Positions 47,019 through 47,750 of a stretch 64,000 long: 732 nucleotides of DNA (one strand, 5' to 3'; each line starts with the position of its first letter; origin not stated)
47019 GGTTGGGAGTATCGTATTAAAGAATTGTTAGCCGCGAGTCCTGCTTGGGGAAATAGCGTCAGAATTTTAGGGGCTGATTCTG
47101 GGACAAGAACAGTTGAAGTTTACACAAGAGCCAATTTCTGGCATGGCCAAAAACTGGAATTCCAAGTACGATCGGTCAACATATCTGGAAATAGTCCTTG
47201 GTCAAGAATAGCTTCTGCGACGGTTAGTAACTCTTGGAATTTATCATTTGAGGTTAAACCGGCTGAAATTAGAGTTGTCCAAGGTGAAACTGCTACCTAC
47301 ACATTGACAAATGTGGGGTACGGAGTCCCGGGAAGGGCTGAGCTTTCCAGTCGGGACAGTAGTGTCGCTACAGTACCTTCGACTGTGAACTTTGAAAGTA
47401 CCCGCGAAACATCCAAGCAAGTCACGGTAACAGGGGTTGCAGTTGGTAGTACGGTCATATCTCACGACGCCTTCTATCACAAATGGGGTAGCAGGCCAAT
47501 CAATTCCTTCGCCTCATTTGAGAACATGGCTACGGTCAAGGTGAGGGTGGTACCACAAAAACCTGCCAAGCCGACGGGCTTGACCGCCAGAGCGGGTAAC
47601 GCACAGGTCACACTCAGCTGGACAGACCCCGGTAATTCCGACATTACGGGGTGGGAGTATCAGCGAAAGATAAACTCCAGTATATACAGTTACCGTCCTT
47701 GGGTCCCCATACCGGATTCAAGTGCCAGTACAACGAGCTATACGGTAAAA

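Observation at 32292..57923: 25.6-kb single ORF: 8,543-aa modular FN3 / Calx-beta / PKD-like surface protein with type V-style termini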

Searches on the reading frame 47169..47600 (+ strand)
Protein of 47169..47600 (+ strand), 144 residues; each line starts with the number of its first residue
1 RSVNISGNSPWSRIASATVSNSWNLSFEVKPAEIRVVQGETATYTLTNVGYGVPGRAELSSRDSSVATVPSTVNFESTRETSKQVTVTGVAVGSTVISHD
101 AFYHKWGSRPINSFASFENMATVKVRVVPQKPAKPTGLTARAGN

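Call 47: search_protein_families(library=ncbifam, proteins=[window:47220-47570:+], max_evalue=0.1)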
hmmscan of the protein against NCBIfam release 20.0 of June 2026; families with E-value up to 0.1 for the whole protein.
window:47220-47570:+ (117 aa): 0 families

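Call 74: search_protein_families(library=pfam, proteins=[window:47169-47600:+], max_evalue=1)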
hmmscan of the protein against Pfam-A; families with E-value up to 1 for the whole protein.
window:47169-47600:+ (144 aa): 0 families
